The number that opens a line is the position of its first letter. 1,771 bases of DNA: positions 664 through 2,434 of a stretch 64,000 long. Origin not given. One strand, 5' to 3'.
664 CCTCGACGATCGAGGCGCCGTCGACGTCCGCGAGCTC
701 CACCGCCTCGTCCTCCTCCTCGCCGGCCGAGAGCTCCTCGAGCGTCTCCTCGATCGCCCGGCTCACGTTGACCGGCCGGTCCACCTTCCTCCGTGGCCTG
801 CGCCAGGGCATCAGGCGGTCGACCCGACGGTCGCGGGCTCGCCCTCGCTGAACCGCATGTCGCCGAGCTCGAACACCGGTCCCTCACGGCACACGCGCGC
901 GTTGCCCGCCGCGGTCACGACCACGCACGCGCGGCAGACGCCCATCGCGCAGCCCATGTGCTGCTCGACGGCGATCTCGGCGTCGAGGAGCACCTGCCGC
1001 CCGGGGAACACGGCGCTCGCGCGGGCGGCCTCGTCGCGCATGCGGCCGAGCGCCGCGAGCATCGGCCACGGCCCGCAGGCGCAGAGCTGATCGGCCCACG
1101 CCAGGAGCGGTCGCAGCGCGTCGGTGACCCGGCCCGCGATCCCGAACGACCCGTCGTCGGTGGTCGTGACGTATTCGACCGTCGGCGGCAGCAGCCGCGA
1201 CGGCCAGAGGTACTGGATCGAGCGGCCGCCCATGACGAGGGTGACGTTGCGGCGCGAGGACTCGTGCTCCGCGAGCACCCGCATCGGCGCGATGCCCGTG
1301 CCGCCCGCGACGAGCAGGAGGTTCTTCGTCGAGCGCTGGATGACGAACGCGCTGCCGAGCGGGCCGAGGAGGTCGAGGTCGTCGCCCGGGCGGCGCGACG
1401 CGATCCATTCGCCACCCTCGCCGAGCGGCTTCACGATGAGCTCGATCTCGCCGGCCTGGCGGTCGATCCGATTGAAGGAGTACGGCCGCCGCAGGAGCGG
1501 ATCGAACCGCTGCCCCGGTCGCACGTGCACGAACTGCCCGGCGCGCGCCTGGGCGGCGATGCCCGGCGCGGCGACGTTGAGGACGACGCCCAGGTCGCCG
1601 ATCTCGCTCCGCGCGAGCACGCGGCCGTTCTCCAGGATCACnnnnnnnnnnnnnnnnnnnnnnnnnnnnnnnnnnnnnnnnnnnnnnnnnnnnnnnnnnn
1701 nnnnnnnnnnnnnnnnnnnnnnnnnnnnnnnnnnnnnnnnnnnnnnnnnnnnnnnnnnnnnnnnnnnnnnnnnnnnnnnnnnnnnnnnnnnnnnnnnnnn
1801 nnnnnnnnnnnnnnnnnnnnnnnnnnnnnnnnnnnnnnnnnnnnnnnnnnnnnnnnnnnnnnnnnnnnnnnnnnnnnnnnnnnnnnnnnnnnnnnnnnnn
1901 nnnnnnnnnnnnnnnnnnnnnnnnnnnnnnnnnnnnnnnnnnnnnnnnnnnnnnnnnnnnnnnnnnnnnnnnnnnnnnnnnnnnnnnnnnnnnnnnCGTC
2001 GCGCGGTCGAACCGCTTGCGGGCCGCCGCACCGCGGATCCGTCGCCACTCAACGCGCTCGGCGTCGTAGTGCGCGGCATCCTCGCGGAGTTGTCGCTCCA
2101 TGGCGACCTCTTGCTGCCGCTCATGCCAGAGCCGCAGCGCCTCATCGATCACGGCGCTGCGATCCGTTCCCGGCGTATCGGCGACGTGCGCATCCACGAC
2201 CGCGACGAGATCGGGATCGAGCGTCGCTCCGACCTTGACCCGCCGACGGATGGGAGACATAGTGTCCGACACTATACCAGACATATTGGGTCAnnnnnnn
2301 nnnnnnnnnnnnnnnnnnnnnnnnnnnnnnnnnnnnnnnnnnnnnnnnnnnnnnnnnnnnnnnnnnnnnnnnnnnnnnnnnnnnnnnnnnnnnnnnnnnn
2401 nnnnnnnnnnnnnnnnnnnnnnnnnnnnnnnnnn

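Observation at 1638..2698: MazF/RHH toxin-antitoxin pair plus a VOC gene embedded in, and translationally coupled to, the pyrimidine biosynthesis operon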

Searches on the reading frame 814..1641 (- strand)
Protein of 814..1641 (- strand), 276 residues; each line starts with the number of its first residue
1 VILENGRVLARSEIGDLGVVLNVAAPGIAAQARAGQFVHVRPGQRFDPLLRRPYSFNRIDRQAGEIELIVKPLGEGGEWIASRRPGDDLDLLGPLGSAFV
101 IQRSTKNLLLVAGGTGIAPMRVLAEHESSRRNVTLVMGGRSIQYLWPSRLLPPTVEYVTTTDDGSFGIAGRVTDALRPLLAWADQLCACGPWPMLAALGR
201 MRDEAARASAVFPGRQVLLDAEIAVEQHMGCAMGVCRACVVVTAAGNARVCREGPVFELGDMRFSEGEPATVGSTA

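Call 5: search_protein_families(library=pfam, proteins=[window:814-1641:-], max_evalue=0.1)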
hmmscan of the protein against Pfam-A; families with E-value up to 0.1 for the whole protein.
window:814-1641:- (276 aa): 5 families
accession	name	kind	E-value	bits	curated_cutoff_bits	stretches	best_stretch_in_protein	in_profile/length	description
PF10418.14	DHODB_Fe-S_bind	-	9.2e-11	41.7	23.9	1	226-261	1-39/41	Iron-sulfur cluster binding domain of dihydroorotate dehydrogenase B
PF00175.26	NAD_binding_1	-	6e-05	24.1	22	1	110-197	1-106/109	Oxidoreductase NAD-binding domain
PF00970.30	FAD_binding_6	-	0.00032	21.4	21.1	1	31-98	29-97/99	Oxidoreductase FAD-binding domain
PF08021.17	FAD_binding_9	-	0.0049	17.5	23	1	49-97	68-119/120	Siderophore-interacting FAD-binding domain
PF00111.32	Fer2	-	0.014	15.8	21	1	213-248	14-52/77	2Fe-2S iron-sulfur cluster binding domain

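Call 6: search_protein_families(library=ncbifam, proteins=[window:814-1641:-], max_evalue=0.1)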
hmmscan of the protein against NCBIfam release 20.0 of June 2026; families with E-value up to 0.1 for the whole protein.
window:814-1641:- (276 aa): 27 families (the best 25 are shown)
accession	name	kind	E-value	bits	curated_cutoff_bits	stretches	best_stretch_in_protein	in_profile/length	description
NF000799.0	PRK00054.1-4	equivalog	2.2e-39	135.1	314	1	27-261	28-255/258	dihydroorotate dehydrogenase electron transfer subunit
NF000796.0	PRK00054.1-1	equivalog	3.4e-33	114.9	224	1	32-262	29-235/254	dihydroorotate dehydrogenase electron transfer subunit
NF000798.0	PRK00054.1-3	equivalog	6.1e-33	114.5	219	1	30-260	29-240/244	dihydroorotate dehydrogenase electron transfer subunit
NF000797.0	PRK00054.1-2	equivalog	1.4e-32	113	270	1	27-262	37-265/267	dihydroorotate dehydrogenase electron transfer subunit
NF004862.0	PRK06222.1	subfamily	3.7e-28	98.8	220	1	8-263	4-249/281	sulfide/dihydroorotate dehydrogenase-like FAD/NAD-binding protein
NF009414.0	PRK12778.1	equivalog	2.9e-26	92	1103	1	19-266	15-252/752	bifunctional dihydroorotate dehydrogenase B NAD binding subunit/NADPH-dependent glutamate synthase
NF009413.0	PRK12775.1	equivalog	1.4e-21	76.1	1895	1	7-265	3-251/1006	putative trifunctional 2-polyprenylphenol hydroxylase/glutamate synthase subunit beta/ferritin domain-containing protein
NF009415.0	PRK12779.1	equivalog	2.7e-16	58.7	1519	1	7-199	652-854/944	putative bifunctional glutamate synthase subunit beta/2-polyprenylphenol hydroxylase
NF006220.0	PRK08345.1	subfamily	2.7e-15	56.4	395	2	51-140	58-152/294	cytochrome-c3 hydrogenase subunit gamma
NF040810.1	BenC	equivalog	2.6e-13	49.9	430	1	30-141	132-244/333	benzoate 1,2-dioxygenase electron transfer component BenC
TIGR02911.1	sulfite_red_B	equivalog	2.7e-12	46.3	288.6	2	51-129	46-123/261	anaerobic sulfite reductase subunit AsrB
NF040830.1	sulfhyd_ShyC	equivalog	6.2e-12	45.3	600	2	223-261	242-280/288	NAD(P)-dependent hydrogenase/sulfhydrogenase 2 subunit gamma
NF040835.1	sulfhyd_HydG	equivalog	8.7e-11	41.6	650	2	223-262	245-284/292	NADPH-dependent hydrogenase/sulfhydrogenase 1 subunit gamma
NF045803.1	MethMoxFADbindMmoC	equivalog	7.1e-10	38.2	500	1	27-123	135-231/343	aromatic/alkene monooxygenase hydroxylase FAD-binding subunit MmoC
NF005963.0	PRK08051.1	equivalog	3.7e-07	29.7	230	1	28-147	27-148/233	NAD(P)H-flavin reductase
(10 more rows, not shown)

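Call 13: find_related_loci(query=window:814-1641:-, collection=genome_contigs, flank=10000)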
Query window:814-1641:- (276 aa) in genome_contigs; peptide patterns used: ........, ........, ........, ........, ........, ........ (x = any residue, [..] = any of these).
188 stretches matched a pattern; 44 encode a relative of the query (tblastn E <= 1e-3); 44 distinct loci.
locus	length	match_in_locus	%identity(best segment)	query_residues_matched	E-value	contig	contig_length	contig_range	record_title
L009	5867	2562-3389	94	1-276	2e-176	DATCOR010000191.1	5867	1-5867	MAG TPA_asm: Candidatus Limnocylindria bacterium isolate SMAG_U7206 k141_165051, whole genome shotgun sequence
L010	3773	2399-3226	95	1-276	0e+0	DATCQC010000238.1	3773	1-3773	MAG TPA_asm: Candidatus Limnocylindria bacterium isolate SMAG_U7243 k141_43551, whole genome shotgun sequence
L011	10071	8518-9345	95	1-276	1e-173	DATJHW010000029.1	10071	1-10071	MAG TPA_asm: Candidatus Saccharimonadales bacterium isolate SMAG_U15522 k141_83345, whole genome shotgun sequence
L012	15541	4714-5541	95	1-276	1e-173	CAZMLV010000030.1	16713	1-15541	MAG TPA_asm: uncultured Chloroflexota bacterium isolate SRP200132_co2_362 genome assembly, contig: NODE_2800_length_1671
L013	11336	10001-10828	93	1-276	5e-173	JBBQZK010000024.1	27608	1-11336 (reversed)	MAG: Candidatus Limnocylindria bacterium isolate Co_metawrap_2216 Cmw_2216_k141_10753100_length_27608_cov_17.1320, whole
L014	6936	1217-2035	95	1-273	1e-172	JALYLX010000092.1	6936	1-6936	MAG: Chloroflexota bacterium isolate AFD bin50 SD1486_k127_81475, whole genome shotgun sequence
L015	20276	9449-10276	93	1-276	1e-170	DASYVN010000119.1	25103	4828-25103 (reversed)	MAG TPA_asm: Candidatus Limnocylindria bacterium isolate SMAG_U6255 k141_137382, whole genome shotgun sequence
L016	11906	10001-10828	92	1-276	6e-171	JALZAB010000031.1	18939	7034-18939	MAG: Chloroflexota bacterium isolate KAP bin80 SD1490-92_k127_983702, whole genome shotgun sequence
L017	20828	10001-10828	93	1-276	5e-170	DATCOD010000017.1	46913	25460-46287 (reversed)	MAG TPA_asm: Candidatus Limnocylindria bacterium isolate SMAG_U7192 k141_182909, whole genome shotgun sequence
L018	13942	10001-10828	91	1-276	4e-169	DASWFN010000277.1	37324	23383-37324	MAG TPA_asm: Candidatus Limnocylindria bacterium isolate SMAG_U2790 k141_4642336, whole genome shotgun sequence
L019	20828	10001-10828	92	1-276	1e-168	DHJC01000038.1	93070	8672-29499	MAG TPA_asm: Chloroflexi bacterium UBA4730 UBA4730_contig_286, whole genome shotgun sequence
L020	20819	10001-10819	91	1-273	2e-167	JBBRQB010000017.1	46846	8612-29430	MAG: Candidatus Limnocylindria bacterium isolate metawrap_la1_12 W_la1_12_k141_97811L_46846_cov_15.3815, whole genome sh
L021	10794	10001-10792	95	1-264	7e-168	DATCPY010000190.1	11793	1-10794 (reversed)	MAG TPA_asm: Candidatus Limnocylindria bacterium isolate SMAG_U7239 k141_8892, whole genome shotgun sequence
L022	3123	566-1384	91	1-273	3e-175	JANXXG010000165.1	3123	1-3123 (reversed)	MAG: Chloroflexi bacterium isolate GL140_2_metabat_395 GL140_2_k141_3250830, whole genome shotgun sequence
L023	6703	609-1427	90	1-273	1e-165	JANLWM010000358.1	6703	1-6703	MAG: Chloroflexota bacterium isolate OTE_20_metabat_38 OTE_20_k141_2391966, whole genome shotgun sequence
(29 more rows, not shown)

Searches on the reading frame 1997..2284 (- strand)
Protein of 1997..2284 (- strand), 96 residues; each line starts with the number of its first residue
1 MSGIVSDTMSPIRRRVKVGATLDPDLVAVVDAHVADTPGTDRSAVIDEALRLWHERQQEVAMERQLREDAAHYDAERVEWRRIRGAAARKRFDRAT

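Call 5: search_protein_families(library=pfam, proteins=[window:1997-2284:-], max_evalue=0.1)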
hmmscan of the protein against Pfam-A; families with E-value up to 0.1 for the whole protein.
window:1997-2284:- (96 aa): 2 families
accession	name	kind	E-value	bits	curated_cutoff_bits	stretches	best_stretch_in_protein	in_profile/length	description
PF01402.27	RHH_1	-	0.0002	21.6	20.5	1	19-56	3-39/39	Ribbon-helix-helix protein, copG family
PF13148.11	DUF3987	-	0.024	14.3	27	1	37-89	44-94/364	Protein of unknown function (DUF3987)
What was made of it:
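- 1994..2260 (-): mazE (ribbon-helix-helix antitoxin), 88 aa from ATG 2260. The alternative in-frame ATG at 2284 is rejected. It matches PF01402 at 21.6 bits (call 5).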

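Call 6: search_protein_families(library=ncbifam, proteins=[window:1997-2284:-], max_evalue=0.1)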
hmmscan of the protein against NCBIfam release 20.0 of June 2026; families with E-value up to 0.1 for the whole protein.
window:1997-2284:- (96 aa): 3 families
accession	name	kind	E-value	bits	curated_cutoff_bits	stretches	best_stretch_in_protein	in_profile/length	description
NF050104.1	TA_MazE_antitoxin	equivalog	0.0028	18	65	1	17-81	1-63/69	type II toxin-antitoxin system MazE family antitoxin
TIGR02606.1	antidote_CC2985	hypoth_equivalog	0.014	15.5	46.2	1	22-77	6-62/70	type II toxin-antitoxin system ParD family antitoxin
NF033910.1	LWR_salt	hypoth_equivalog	0.044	14.4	50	1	18-86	14-80/116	LWR-salt protein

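Call 23: search_solved_structures(query=window:1997-2260:-, max_evalue=10, show_alignments=3)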
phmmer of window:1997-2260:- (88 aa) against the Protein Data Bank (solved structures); distinct sequences matched with E-value up to 10: 4.
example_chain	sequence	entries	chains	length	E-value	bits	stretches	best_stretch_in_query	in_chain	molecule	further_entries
8fre_A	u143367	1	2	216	0.017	19.3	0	18-56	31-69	RBL4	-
8u12_A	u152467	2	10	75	0.14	16.3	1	7-48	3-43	Antitoxin Rv0298 | Antitoxin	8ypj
8frf_A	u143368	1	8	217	0.78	13.9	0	12-55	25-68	RBL7_C2_3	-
6kyt_P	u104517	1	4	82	0.79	13.9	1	3-47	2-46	Antitoxin MazE9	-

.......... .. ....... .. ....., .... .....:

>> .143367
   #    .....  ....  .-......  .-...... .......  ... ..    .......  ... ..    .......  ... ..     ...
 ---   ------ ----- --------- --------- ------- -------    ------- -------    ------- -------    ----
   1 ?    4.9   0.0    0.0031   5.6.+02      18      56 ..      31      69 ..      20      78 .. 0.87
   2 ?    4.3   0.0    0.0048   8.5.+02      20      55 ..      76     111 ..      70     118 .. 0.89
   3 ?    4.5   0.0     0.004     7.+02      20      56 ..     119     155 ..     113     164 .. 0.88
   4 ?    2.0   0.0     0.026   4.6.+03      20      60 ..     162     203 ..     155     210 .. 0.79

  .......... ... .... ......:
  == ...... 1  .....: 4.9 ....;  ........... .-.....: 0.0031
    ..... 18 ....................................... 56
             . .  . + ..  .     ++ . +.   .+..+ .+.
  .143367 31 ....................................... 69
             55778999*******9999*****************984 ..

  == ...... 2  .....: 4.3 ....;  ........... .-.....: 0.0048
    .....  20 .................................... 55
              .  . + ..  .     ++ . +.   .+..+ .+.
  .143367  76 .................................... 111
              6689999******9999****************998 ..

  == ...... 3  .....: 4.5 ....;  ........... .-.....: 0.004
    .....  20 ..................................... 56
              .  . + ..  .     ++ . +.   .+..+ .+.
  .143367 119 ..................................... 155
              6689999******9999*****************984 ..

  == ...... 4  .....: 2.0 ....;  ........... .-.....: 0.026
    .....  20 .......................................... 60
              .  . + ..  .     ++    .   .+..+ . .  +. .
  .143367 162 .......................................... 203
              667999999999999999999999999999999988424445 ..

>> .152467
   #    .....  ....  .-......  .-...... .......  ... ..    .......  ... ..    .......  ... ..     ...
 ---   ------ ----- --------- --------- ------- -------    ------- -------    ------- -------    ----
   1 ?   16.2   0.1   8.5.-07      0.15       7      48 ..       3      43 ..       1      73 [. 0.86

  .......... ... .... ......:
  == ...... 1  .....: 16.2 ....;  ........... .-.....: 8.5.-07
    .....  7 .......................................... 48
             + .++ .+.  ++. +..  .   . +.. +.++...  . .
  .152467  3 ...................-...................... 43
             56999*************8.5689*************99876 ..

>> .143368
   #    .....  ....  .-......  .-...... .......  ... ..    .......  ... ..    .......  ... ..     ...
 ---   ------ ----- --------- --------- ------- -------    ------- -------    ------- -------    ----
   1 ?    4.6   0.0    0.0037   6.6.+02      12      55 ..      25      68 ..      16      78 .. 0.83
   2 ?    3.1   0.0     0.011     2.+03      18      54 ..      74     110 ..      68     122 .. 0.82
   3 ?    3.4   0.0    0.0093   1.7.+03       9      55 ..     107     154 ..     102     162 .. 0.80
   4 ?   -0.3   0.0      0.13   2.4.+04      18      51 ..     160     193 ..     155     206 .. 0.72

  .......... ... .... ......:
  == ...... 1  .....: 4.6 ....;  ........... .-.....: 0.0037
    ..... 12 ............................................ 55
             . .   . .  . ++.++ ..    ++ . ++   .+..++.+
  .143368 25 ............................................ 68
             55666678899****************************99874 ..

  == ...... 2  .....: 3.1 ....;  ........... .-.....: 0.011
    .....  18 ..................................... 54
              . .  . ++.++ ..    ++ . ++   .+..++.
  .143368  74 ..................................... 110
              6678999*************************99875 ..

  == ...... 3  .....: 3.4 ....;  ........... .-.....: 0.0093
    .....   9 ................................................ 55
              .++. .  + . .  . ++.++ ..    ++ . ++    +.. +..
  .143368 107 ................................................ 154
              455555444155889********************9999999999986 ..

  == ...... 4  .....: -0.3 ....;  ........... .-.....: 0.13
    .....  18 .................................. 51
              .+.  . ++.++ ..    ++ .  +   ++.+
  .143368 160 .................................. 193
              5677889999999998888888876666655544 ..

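Call 36: find_homologous_proteins(query=window:1997-2260:-)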
Query window:1997-2260:- (88 aa): 161 proteins with E <= 0.001 among 164 candidates; the best 120 are listed.
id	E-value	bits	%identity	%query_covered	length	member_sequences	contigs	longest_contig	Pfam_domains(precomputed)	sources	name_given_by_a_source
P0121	8.8e-43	162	91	100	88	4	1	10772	PF01402.28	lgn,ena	-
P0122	3.0e-42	160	88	100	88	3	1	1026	PF01402.28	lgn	-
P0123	3.1e-40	154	89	100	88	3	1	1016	-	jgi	jgi:Arc/MetJ-type ribon-helix-helix transcriptional regulator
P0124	1.5e-39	152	85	99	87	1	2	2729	-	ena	-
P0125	2.1e-39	151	86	95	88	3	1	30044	-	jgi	jgi:Arc/MetJ-type ribon-helix-helix transcriptional regulator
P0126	3.1e-38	147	83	95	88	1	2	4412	PF01402.28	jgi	jgi:Arc/MetJ-type ribon-helix-helix transcriptional regulator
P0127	5.4e-38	147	81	98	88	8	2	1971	-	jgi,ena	-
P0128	5.8e-37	143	80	100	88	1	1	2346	-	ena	-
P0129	2.1e-36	142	83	99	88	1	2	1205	-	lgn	-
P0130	2.4e-36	141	77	100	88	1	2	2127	-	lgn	-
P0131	2.4e-36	141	76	100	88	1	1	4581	-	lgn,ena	-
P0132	3.1e-36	141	88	73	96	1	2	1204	-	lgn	-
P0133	3.2e-36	141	83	82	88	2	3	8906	-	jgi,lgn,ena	-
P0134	6.0e-36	140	85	77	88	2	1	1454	-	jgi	jgi:Arc/MetJ-type ribon-helix-helix transcriptional regulator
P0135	6.1e-36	140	76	100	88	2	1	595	-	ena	-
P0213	1.6e-27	113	71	89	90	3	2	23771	-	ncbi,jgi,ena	-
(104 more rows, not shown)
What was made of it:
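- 1994..2260 (-): Most of the 120 listed homologues are 88 aa and several sources name them Arc/MetJ-type RHH regulators (call 36).
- On RHH (CopG/Arc/MetJ) antitoxin, MazE of the Bacillus / M. tuberculosis MazE9 type: Several sources name homologues as Arc/MetJ-type RHH regulators (call 36).
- Checked: Most of the 120 listed homologues are called at 88 aa, which corresponds to ATG 2260 (call 36).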

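Call 40: predict_structure(alignment_id=A1)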
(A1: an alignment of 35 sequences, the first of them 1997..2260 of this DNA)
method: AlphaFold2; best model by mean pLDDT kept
length: 88 residues; sequences in the alignment: 35
mean_pLDDT: 82.1   pTM: 0.46
mean pLDDT of the five models: 82.1, 81.6, 79.1, 77.9, 77.9
residues with pLDDT >= 90: 31; 70-90: 42; 50-70: 7; < 50: 8
segments of 3 or more residues with pLDDT < 50: 6-9
pLDDT, mean of each block of 10 residues (from residue 1): 48 75 88 89 92 94 89 90 73
secondary structure, 60 per line:
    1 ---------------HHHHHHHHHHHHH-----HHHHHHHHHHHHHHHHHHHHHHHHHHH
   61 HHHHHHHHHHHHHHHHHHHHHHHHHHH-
elements in order: H16-28 H34-87

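Call 42: fold_search(model_id=the predicted structure, library=pdb)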
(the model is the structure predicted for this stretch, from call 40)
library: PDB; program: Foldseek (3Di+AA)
matches with E <= 10: 45; with E <= 0.001: 0
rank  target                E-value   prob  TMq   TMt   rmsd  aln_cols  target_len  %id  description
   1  6kyt_P                3.4e-01  0.35  0.33  0.39   7.0        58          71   29  The structure of the M. tb toxin MazEF-mt1 complex (released 2020-08-05)
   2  6kyt_C                3.7e-01  0.38  0.34  0.39   6.4        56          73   30  The structure of the M. tb toxin MazEF-mt1 complex (released 2020-08-05)
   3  2wvd_B                1.2e+00  0.28  0.28  0.19   2.4        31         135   19  Structural and mechanistic insights into Helicobacter pylori NikR function (released 2010-01-19)
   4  3lgh_A                1.4e+00  0.25  0.32  0.23   2.9        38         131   16  Crystal structure of NikR from Helicobacter pylori with variable Ni site coordination (released 2010-09-15)
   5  4fmr_B                1.4e+00  0.09  0.20  0.10   7.5        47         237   28  Crystal structure of a Putative bacterial DNA binding protein (BVU_2165) from Bacteroides vulgatus ATCC 8482 at 2.25 A (released 2012-08-15)
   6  4fmr_D                1.6e+00  0.10  0.19  0.10   5.2        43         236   30  Crystal structure of a Putative bacterial DNA binding protein (BVU_2165) from Bacteroides vulgatus ATCC 8482 at 2.25 A (released 2012-08-15)
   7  7r5a_B                2.3e+00  0.28  0.41  0.48   2.7        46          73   26  Vibrio cholera ParD2:ParE2 antitoxin:toxin complex (released 2022-04-27)
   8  1q5v_C                2.3e+00  0.18  0.28  0.22   2.4        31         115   35  Apo-NikR (released 2003-09-30)
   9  3gxq_B                2.5e+00  0.16  0.38  0.55   3.0        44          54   18  Structure of ArtA and DNA complex (released 2009-10-13)
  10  5x3t_A                2.7e+00  0.18  0.29  0.36   1.9        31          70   29  VapBC from Mycobacterium tuberculosis (released 2017-06-07)
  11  3gxq_A                2.7e+00  0.15  0.38  0.56   3.4        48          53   17  Structure of ArtA and DNA complex (released 2009-10-13)
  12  7r5a_D                3.4e+00  0.16  0.35  0.56   2.5        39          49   23  Vibrio cholera ParD2:ParE2 antitoxin:toxin complex (released 2022-04-27)
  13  8j07_c4               3.4e+00  0.10  0.26  0.39   5.0        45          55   24  96nm repeat of human respiratory doublet microtubule and associated axonemal complexes (released 2023-07-26)
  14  7ycv_B                4.1e+00  0.15  0.36  0.53   2.7        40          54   28  The Dimeric Format of Truncated PrpA (2-54)and RHH Domain of PrpA (released 2022-09-21)
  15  6sbw                  4.1e+00  0.12  0.33  0.52   2.1        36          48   14  CdbA Form One (released 2020-04-22)
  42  1par_C                9.3e+00  0.06  0.37  0.55   4.4        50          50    8  DNA RECOGNITION BY BETA-SHEETS IN THE ARC REPRESSOR-OPERATOR CRYSTAL STRUCTURE (released 1994-07-31)
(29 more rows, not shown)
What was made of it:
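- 1994..2260 (-): The AF2 model has helices at 16-28 and 34-87, and the top Foldseek hits are MazE-mt1, NikR, ParD2 and Arc, all with weak E-values (calls 40, 42).
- On RHH (CopG/Arc/MetJ) antitoxin, MazE of the Bacillus / M. tuberculosis MazE9 type: The top Foldseek hits are all RHH proteins but have E >= 0.34 (calls 40, 42).
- Closest known: Mycobacterium tuberculosis MazEF9. Same: The RHH MazE is the best, though weak, structural and sequence match for the antitoxin (calls 23, 42).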

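Call 43: find_encoding_contigs(protein=P0213, flank=10000, max_places=3)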
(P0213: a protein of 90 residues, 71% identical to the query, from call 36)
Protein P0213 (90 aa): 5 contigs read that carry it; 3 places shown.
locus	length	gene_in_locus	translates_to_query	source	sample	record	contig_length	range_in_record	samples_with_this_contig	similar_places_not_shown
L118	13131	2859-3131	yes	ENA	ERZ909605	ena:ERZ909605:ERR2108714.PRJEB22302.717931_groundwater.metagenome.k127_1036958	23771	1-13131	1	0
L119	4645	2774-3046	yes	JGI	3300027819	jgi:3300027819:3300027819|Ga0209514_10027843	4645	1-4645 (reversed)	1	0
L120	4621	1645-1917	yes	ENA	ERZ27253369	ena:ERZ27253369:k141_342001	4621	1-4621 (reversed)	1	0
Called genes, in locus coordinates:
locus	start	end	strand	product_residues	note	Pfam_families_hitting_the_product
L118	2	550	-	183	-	?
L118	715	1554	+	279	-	PF00753:Lactamase_B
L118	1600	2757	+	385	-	PF06224:AlkZ-like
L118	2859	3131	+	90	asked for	-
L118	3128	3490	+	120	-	PF02452:PemK_toxin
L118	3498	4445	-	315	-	PF00892:EamA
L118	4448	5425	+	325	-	PF01073:3Beta_HSD, PF01370:Epimerase, PF02719:Polysacc_synt_2 (weak), PF04321:RmlD_sub_bind, PF13460:NAD_binding_10, PF16363:GDP_Man_Dehyd, PF07993:NAD_binding_4 (weak)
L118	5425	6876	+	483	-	PF02878:PGM_PMM_I, PF02879:PGM_PMM_II, PF02880:PGM_PMM_III, PF00408:PGM_PMM_IV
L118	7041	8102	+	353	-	PF01380:SIS, PF10432:bact-PGI_C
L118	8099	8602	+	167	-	PF00293:NUDIX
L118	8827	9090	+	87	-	-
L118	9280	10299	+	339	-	PF01497:Peripla_BP_2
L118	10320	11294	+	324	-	PF01032:FecCD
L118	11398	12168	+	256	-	PF00005:ABC_tran, PF02463:SMC_N (faint), PF13304:AAA_21 (weak)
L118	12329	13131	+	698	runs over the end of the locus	PF00989:PAS, PF13426:PAS_9, PF00989:PAS, PF08448:PAS_4, PF13426:PAS_9, PF00512:HisKA, PF02518:HATPase_c, PF00072:Response_reg, +1 more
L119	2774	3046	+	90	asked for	-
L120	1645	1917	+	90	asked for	-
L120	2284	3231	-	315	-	PF00892:EamA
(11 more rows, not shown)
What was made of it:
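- A close sister module lives outside the operon (call 43).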

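Call 70: search_protein_families(library=padloc, proteins=[window:1997-2260:-], max_evalue=0.01)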
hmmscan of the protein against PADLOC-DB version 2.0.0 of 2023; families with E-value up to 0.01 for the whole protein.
window:1997-2260:- (88 aa): 0 families
